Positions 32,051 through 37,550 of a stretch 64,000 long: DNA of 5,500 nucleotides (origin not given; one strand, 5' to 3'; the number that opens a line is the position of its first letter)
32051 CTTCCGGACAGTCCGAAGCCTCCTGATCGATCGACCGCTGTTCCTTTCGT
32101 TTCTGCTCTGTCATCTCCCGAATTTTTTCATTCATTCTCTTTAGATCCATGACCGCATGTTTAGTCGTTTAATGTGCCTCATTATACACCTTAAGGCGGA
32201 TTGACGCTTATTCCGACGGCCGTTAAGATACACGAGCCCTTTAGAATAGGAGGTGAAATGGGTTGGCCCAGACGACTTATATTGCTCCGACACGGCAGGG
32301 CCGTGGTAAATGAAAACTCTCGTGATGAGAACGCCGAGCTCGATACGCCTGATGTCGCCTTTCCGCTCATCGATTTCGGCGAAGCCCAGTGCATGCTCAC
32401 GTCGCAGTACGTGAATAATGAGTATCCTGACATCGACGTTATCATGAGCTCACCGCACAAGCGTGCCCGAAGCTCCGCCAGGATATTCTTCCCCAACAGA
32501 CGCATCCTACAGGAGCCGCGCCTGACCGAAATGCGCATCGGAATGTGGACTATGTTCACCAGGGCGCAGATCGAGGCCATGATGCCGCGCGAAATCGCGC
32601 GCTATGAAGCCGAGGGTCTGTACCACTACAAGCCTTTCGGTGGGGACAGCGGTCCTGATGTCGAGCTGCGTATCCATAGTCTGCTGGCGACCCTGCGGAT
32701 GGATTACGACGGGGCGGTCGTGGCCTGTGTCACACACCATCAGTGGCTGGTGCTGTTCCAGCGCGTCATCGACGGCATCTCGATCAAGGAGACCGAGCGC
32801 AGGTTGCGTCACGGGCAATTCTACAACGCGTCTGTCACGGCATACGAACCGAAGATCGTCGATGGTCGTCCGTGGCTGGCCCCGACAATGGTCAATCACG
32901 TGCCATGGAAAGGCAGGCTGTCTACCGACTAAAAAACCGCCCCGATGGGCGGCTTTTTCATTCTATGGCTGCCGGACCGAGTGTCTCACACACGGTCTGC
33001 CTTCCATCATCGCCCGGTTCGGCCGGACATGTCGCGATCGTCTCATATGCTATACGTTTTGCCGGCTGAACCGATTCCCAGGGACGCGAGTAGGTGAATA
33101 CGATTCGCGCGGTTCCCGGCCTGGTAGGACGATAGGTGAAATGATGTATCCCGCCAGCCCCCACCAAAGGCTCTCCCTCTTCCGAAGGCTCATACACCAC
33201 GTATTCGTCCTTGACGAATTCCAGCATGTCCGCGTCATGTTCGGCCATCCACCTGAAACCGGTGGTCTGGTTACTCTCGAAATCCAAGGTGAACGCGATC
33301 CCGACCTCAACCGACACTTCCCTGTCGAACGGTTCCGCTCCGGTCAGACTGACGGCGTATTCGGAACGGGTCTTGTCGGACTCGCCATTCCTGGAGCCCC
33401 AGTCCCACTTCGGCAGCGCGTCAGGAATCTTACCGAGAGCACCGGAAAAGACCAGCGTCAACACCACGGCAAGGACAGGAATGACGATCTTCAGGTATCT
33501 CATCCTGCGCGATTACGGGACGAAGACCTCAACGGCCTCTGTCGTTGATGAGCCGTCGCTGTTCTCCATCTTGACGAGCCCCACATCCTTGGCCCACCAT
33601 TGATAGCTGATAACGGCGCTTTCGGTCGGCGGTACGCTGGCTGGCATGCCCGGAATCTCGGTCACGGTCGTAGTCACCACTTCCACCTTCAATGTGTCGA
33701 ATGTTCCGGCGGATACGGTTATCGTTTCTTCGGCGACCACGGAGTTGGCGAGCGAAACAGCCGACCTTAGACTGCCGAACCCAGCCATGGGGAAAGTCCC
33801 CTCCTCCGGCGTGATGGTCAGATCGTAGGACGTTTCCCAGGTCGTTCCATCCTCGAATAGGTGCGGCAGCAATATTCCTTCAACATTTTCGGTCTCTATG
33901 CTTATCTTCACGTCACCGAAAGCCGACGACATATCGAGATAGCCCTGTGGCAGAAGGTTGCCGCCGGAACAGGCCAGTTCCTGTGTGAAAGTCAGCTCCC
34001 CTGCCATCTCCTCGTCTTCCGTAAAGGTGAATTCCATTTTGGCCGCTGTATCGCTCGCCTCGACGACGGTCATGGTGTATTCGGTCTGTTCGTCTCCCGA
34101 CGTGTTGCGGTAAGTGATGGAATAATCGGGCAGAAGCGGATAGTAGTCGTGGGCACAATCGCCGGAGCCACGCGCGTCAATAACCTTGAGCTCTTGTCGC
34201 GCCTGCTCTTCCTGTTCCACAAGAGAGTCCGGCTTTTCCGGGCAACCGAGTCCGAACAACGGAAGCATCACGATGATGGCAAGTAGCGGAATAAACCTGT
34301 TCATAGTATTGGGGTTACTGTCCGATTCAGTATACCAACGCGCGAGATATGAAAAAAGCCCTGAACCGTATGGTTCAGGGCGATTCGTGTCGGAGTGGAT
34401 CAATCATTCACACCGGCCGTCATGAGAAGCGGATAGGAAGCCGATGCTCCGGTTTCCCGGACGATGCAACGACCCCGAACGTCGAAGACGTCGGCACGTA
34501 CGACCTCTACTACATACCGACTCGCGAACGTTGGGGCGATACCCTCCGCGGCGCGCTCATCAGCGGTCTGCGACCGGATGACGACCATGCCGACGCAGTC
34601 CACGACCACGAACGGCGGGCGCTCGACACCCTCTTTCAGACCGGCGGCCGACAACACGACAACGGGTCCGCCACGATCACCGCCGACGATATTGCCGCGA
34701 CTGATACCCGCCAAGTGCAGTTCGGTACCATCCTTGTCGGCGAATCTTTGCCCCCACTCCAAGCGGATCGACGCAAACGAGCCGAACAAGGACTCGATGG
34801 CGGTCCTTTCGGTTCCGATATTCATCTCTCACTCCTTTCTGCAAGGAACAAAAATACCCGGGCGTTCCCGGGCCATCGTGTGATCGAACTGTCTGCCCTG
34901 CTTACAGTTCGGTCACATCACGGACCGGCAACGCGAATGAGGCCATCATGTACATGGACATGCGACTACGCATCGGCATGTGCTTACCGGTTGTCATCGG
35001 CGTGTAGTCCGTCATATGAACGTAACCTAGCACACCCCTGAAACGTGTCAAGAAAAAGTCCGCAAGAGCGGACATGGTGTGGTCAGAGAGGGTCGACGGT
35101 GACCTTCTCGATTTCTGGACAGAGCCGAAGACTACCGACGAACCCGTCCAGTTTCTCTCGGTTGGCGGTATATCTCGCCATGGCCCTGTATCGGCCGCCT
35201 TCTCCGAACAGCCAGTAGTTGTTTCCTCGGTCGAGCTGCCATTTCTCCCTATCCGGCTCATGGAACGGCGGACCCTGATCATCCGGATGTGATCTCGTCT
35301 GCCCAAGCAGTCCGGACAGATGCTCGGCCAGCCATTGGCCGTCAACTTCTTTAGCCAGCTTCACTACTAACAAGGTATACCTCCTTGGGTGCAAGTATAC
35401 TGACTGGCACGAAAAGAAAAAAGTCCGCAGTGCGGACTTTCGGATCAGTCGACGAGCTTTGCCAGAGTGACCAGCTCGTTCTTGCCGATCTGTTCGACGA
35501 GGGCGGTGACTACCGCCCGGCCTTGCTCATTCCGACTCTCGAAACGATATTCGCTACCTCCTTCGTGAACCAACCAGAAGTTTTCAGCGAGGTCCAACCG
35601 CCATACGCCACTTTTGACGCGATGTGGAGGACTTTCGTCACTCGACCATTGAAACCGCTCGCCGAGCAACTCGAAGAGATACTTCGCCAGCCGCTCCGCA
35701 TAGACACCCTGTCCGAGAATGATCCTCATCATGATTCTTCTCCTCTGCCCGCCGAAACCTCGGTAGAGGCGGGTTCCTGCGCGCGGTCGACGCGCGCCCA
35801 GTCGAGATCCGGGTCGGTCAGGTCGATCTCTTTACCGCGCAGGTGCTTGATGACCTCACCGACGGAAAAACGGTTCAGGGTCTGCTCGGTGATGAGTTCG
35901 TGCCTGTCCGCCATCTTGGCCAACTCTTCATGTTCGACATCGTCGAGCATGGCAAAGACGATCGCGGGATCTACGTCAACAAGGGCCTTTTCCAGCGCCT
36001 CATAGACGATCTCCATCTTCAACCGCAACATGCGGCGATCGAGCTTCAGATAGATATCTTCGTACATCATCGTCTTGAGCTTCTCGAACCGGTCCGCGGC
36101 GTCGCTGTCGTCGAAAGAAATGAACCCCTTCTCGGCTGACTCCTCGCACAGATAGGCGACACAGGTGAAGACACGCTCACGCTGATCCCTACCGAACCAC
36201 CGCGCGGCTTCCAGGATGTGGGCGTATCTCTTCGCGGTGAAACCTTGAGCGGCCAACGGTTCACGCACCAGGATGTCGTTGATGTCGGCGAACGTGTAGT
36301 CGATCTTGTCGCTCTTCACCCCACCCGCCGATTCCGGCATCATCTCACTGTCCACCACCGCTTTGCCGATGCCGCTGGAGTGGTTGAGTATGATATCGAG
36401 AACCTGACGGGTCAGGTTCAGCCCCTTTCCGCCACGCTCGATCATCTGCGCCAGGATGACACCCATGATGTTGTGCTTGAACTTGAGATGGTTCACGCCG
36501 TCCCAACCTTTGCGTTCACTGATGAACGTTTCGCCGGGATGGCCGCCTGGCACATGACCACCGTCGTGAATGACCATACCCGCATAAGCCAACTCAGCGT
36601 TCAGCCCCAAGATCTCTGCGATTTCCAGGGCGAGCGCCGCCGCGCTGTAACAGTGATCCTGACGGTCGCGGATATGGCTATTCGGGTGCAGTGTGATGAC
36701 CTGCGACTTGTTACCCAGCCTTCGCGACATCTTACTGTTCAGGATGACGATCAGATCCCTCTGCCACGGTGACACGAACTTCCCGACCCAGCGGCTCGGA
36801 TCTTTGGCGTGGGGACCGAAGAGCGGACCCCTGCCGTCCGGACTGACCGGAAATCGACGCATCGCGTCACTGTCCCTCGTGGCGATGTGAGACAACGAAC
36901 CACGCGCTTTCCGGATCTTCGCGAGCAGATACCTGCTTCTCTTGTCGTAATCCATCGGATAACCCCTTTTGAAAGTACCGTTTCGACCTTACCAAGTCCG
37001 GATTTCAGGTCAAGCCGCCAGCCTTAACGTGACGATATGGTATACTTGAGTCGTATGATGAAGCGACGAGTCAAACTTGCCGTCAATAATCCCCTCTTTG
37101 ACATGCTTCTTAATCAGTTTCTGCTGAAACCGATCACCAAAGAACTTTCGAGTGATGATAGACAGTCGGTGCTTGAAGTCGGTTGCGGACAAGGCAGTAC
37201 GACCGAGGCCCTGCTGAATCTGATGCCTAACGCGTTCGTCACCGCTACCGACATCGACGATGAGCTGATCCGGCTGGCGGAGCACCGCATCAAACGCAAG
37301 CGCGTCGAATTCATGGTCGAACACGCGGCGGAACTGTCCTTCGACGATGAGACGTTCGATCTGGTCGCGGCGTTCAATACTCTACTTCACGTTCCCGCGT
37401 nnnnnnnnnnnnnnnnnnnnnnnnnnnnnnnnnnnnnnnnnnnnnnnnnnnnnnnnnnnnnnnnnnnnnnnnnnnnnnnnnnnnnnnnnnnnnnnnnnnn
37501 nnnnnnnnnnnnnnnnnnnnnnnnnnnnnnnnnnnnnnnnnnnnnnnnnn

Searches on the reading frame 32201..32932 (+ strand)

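Call 42: search_protein_families(library=pfam, proteins=[window:32201-32932:+], max_evalue=0.01)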
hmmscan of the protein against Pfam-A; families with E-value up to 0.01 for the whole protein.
window:32201-32932:+ (243 aa): 1 family
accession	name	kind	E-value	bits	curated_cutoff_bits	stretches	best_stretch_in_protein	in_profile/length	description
PF00300.27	His_Phos_1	-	9.1e-21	74.8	21.7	1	26-216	1-180/194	Histidine phosphatase superfamily (branch 1)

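Call 82: search_protein_families(library=padloc, proteins=[window:32201-32932:+], max_evalue=0.01)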
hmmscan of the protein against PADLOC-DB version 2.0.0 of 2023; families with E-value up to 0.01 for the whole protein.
window:32201-32932:+ (243 aa): 0 families

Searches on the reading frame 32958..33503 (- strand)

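Call 42: search_protein_families(library=pfam, proteins=[window:32958-33503:-], max_evalue=0.01)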
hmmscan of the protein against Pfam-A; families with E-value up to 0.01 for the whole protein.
window:32958-33503:- (181 aa): 1 family
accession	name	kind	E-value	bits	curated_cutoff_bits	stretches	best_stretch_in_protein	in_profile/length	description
PF09394.16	Inhibitor_I42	-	1.5e-21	76.9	27.2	1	65-150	2-85/91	Chagasin family peptidase inhibitor I42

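Call 82: search_protein_families(library=padloc, proteins=[window:32958-33503:-], max_evalue=0.01)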
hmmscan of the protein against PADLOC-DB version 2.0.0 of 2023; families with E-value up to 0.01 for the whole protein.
window:32958-33503:- (181 aa): 0 families

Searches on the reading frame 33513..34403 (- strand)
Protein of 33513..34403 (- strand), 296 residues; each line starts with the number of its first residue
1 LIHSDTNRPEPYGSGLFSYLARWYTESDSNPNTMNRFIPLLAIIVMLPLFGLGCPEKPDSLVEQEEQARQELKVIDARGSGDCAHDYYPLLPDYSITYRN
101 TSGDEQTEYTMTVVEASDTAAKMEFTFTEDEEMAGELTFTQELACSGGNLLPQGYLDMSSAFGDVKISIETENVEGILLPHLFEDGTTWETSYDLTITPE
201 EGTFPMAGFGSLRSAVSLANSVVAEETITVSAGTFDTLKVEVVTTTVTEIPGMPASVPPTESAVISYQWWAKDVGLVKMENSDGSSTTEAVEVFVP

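Call 42: search_protein_families(library=pfam, proteins=[window:33513-34403:-], max_evalue=0.01)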
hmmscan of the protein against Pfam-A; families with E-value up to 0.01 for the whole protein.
window:33513-34403:- (296 aa): 1 family
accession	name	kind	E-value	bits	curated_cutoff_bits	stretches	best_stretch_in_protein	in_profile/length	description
PF21347.3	DUF3108_like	-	1.2e-09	38.8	27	1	97-285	9-190/199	DUF3108-like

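Call 82: search_protein_families(library=padloc, proteins=[window:33513-34403:-], max_evalue=0.01)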
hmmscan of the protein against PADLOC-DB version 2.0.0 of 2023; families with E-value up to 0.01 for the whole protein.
window:33513-34403:- (296 aa): 0 families

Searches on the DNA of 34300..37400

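Call 24: search_rna_families(source=window, start=34300, end=37400, threshold=evalue, max_evalue=1)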
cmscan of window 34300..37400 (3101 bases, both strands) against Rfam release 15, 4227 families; matches with E-value up to 1: 1.
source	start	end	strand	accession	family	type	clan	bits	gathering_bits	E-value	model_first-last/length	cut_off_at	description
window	34351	34401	-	RF02278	Betaproteobacteria_toxic_sRNA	Gene; sRNA;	-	20.1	50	0.75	1-64/64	no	Betaproteobacteria toxic small RNA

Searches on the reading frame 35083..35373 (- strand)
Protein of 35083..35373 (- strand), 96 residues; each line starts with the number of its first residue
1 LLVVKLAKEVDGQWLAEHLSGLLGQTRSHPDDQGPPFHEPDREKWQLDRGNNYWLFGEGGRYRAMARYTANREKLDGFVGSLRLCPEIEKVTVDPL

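Call 3: search_protein_families(library=pfam, proteins=[window:35083-35373:-], max_evalue=1)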
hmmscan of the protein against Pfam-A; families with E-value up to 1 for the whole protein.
window:35083-35373:- (96 aa): 0 families

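Call 4: search_protein_families(library=padloc, proteins=[window:35083-35373:-], max_evalue=1)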
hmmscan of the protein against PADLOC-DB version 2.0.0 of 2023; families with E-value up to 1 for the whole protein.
window:35083-35373:- (96 aa): 0 families

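Call 5: search_protein_families(library=ncbifam, proteins=[window:35083-35373:-], max_evalue=1)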
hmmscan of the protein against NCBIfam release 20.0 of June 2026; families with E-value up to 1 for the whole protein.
window:35083-35373:- (96 aa): 0 families

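Call 62: search_protein_families(library=phrogs, proteins=[window:35086-35373:-], max_evalue=1)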
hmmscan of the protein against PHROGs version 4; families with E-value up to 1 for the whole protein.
window:35086-35373:- (96 aa): 0 families
